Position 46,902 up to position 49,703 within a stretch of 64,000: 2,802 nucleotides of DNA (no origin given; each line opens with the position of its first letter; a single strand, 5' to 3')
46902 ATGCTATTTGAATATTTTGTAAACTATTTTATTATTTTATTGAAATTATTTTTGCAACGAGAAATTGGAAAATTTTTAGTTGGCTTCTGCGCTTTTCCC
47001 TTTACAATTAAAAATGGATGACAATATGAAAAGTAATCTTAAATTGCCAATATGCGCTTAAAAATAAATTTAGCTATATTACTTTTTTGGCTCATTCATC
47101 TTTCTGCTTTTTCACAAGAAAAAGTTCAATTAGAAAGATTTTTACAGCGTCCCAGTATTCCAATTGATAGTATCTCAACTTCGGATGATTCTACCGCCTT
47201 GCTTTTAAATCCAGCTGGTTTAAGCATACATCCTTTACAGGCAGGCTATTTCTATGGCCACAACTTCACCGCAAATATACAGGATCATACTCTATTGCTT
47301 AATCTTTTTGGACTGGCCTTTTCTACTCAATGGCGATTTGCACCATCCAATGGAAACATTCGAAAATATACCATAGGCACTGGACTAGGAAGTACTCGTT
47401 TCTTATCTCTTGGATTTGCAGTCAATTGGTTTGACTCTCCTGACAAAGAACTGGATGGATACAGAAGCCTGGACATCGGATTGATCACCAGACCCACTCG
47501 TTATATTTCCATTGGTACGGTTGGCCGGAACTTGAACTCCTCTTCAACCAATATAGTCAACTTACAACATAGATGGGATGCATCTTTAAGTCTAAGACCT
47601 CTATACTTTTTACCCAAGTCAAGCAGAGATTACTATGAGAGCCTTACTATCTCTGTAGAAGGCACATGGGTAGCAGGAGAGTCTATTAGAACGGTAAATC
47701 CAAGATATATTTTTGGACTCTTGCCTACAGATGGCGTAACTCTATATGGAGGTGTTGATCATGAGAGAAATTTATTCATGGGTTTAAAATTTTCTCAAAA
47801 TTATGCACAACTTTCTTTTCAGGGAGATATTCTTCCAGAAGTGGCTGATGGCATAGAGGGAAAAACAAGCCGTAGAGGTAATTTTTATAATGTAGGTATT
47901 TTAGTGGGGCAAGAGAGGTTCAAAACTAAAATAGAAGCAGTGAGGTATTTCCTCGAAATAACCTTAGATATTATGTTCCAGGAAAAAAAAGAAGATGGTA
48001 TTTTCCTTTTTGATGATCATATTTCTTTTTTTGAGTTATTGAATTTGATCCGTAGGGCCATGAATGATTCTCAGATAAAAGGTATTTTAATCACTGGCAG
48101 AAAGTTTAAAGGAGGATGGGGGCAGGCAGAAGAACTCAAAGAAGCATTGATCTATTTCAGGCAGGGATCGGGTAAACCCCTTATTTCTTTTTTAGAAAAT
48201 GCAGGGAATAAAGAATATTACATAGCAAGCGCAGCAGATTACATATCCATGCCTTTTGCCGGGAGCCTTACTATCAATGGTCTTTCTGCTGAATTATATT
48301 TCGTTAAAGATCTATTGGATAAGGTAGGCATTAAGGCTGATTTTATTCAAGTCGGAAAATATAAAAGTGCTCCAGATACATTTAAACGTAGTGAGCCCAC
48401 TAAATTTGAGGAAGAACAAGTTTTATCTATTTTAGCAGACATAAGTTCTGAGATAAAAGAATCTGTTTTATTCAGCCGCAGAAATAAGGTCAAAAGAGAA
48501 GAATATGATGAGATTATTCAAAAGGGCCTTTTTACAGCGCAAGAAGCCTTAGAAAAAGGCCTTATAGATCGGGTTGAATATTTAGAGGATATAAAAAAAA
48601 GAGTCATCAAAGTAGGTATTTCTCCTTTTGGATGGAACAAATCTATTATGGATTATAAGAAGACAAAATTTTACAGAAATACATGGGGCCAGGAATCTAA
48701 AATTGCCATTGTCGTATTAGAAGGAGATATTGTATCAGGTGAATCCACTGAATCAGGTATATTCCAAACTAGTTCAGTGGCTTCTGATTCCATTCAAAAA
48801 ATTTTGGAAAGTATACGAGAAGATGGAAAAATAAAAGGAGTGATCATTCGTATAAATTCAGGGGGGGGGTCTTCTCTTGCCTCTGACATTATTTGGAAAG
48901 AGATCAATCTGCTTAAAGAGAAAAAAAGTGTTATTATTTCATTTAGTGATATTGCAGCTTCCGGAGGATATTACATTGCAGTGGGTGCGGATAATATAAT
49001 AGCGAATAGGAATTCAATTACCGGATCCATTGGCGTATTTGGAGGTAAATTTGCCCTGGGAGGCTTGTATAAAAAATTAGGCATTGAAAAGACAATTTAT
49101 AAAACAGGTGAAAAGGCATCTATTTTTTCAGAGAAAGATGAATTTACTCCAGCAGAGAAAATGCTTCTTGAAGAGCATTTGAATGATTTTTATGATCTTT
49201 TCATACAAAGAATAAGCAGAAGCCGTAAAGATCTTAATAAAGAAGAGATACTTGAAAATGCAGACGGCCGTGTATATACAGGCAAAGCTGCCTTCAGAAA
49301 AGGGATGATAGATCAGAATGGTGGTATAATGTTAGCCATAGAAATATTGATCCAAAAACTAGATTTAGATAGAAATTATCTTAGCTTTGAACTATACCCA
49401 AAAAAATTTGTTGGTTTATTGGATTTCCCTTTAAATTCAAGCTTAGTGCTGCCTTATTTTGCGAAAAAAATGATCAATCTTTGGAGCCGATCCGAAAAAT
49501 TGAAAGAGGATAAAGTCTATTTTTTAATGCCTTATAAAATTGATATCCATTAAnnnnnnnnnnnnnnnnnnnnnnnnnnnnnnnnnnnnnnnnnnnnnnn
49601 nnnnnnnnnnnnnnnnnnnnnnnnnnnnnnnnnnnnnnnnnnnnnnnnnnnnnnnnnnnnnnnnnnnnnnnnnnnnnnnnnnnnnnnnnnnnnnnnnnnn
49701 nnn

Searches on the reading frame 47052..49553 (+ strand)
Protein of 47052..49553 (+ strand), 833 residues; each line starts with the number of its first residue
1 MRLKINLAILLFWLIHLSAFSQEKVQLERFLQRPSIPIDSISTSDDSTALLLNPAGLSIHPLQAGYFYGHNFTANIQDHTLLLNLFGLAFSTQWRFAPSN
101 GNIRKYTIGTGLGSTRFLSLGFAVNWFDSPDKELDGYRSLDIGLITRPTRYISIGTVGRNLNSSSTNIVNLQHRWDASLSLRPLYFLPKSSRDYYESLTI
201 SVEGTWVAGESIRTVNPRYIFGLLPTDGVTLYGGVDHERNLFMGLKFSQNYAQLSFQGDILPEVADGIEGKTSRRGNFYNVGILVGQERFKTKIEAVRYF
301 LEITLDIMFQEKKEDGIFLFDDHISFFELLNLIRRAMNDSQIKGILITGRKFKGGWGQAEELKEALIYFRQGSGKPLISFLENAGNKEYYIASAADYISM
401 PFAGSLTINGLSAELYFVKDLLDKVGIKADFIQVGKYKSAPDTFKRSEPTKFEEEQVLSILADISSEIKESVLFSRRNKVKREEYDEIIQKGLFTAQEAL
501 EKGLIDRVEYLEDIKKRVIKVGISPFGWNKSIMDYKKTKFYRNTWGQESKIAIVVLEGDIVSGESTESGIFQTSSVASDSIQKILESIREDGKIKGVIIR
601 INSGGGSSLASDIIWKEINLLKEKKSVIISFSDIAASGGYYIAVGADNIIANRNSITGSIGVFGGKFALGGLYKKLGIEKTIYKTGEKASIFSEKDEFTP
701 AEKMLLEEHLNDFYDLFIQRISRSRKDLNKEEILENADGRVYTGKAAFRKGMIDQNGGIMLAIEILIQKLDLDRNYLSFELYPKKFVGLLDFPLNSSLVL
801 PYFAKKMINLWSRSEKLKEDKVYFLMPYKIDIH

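Call 9: search_protein_families(library=pfam, proteins=[window:47052-49553:+], max_evalue=0.01)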
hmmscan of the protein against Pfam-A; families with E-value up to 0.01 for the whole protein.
window:47052-49553:+ (833 aa): 5 families
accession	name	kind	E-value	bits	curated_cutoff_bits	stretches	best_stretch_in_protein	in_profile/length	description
PF01343.23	Peptidase_S49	-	4.9e-62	208.9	24.9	2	620-769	2-150/154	Peptidase family S49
PF01972.22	SDH_protease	-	1.6e-06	27.8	31.3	1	579-660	76-155/286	ClpP-like SDH-type serine proteinase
PF00574.28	CLP_protease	-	0.00018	21.9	20.2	0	572-648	21-98/182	Clp protease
PF00378.25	ECH_1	-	0.002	17.9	27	0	621-681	85-139/251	Enoyl-CoA hydratase/isomerase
PF25145.1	NfeD1b_N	-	0.0083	16.2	40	0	590-663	27-98/189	NfeD1b, N-terminal domain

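Call 14: find_encoding_contigs(protein=window:47052-49553:+, flank=10000, max_places=10)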
Protein window:47052-49553:+ (833 aa): no gene with exactly this product is on record in the collection.

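Call 15: find_related_loci(query=window:47052-49553:+, collection=genome_contigs, flank=10000)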
Query window:47052-49553:+ (833 aa) in genome_contigs; peptide patterns used: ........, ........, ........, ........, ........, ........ (x = any residue, [..] = any of these).
19 stretches matched a pattern, but none encodes a relative of the query by tblastn (E <= 1e-3).
